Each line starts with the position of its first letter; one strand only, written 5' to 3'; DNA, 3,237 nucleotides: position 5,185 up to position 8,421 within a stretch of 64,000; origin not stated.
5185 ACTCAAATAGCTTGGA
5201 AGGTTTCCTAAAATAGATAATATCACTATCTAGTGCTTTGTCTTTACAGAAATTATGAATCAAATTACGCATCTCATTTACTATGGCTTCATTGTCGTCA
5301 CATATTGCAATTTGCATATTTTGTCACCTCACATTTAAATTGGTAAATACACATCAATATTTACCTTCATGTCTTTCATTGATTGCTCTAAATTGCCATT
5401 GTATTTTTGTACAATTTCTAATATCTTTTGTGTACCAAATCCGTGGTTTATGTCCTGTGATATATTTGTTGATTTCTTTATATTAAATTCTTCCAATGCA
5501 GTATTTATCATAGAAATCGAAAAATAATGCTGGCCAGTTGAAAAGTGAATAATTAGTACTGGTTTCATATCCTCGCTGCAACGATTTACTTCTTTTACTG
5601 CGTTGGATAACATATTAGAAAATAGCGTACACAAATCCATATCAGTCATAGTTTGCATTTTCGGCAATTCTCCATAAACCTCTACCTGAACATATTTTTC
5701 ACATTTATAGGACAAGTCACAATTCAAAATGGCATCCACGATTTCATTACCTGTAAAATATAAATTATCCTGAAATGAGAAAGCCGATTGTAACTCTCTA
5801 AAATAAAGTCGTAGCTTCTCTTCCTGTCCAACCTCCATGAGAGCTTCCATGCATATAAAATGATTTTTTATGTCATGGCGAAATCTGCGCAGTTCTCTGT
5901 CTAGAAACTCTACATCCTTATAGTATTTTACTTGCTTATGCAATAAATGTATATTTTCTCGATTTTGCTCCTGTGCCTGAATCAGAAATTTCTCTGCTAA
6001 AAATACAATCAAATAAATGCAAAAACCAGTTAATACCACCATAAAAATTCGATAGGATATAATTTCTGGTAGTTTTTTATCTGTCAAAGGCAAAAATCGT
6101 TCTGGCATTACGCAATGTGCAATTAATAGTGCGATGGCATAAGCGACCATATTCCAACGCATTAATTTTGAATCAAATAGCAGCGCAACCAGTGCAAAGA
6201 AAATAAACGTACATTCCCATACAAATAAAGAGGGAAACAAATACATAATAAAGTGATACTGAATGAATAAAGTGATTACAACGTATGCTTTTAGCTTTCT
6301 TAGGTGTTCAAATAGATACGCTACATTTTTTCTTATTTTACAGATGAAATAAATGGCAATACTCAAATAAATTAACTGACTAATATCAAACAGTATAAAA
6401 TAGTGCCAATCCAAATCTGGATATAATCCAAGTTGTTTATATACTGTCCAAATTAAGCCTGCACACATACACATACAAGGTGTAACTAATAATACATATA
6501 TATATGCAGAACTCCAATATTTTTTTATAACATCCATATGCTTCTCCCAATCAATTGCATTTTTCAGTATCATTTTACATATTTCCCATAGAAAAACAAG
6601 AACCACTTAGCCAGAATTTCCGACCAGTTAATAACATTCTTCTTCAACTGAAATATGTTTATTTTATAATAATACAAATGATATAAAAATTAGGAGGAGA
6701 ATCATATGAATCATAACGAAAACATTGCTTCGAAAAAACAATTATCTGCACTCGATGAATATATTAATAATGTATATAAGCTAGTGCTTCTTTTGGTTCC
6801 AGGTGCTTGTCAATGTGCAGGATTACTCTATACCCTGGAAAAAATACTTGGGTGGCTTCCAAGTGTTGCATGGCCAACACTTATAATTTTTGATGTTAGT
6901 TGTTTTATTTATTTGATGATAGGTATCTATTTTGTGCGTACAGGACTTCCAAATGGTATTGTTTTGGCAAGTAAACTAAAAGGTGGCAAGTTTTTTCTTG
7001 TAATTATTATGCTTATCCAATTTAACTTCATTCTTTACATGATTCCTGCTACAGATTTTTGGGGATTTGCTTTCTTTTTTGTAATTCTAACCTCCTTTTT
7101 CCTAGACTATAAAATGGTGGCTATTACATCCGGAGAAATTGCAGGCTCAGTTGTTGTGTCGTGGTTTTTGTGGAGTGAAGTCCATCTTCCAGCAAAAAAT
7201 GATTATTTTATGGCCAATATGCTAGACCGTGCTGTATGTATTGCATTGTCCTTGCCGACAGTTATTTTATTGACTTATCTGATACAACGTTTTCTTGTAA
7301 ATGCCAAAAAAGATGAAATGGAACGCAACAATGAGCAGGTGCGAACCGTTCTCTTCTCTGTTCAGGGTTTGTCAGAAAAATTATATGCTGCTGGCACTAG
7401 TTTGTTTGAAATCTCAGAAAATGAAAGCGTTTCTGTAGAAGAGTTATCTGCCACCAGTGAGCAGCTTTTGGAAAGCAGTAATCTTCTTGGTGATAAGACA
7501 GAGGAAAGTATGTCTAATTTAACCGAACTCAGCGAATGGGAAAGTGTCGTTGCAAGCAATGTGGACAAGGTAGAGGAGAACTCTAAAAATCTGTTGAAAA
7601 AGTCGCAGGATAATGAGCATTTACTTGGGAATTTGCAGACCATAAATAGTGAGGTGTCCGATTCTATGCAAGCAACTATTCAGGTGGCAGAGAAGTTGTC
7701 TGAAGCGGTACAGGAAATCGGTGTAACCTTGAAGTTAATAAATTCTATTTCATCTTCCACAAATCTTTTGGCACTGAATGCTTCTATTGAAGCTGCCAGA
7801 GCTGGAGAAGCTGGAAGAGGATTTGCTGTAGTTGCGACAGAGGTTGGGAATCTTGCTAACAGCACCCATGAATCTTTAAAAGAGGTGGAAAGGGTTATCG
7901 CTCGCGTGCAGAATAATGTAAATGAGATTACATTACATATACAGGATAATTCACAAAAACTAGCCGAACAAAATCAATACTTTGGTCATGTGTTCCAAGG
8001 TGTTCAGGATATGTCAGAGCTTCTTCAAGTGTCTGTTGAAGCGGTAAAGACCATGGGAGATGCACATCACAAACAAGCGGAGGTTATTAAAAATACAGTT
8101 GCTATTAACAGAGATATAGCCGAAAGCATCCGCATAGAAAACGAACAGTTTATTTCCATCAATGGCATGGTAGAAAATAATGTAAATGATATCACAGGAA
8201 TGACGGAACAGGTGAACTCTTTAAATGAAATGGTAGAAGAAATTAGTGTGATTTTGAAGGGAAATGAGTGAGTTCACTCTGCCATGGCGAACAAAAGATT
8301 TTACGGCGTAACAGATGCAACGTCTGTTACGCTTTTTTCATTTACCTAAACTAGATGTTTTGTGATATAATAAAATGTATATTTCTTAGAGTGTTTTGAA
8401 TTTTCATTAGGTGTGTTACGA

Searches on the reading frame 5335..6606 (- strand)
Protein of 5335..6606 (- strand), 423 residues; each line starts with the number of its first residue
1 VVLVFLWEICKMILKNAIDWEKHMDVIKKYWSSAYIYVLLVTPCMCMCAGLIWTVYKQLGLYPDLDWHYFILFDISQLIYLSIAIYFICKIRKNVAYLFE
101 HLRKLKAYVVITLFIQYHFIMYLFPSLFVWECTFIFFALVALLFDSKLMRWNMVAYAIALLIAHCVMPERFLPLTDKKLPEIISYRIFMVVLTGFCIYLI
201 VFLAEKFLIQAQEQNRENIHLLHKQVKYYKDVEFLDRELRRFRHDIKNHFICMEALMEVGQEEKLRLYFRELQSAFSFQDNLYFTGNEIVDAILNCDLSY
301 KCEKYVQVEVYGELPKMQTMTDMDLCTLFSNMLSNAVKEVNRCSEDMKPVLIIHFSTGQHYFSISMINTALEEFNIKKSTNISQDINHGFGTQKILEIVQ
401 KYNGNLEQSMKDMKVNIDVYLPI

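Call 51: search_protein_families(library=pfam, proteins=[window:5335-6606:-], max_evalue=0.0001)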
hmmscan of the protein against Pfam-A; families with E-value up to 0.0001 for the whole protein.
window:5335-6606:- (423 aa): 1 family
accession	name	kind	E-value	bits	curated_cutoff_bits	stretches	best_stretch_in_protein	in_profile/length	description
PF14501.12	HATPase_c_5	-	1.2e-15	57.6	22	1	320-422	1-102/102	GHKL domain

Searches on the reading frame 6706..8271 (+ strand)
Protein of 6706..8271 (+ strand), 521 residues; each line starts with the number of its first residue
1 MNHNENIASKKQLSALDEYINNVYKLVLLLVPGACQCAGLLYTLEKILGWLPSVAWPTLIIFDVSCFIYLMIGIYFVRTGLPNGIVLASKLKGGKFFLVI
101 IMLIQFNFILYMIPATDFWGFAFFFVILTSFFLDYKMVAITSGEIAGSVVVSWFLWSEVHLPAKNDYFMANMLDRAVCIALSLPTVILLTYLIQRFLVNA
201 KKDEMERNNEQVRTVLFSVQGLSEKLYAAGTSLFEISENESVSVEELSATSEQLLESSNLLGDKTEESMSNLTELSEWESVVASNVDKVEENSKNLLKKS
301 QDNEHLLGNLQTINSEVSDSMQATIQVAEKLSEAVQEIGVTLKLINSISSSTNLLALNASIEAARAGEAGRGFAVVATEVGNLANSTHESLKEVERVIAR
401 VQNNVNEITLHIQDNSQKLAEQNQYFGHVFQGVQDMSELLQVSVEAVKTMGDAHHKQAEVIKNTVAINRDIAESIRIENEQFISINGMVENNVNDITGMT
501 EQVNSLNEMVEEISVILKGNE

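Call 51: search_protein_families(library=pfam, proteins=[window:6706-8271:+], max_evalue=0.0001)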
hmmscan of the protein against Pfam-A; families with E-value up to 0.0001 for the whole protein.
window:6706-8271:+ (521 aa): 1 family
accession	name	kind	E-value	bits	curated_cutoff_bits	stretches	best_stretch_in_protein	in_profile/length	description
PF00015.26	MCPsignal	-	1.7e-27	96.8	34.6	1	319-464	16-161/172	Methyl-accepting chemotaxis protein (MCP) signalling domain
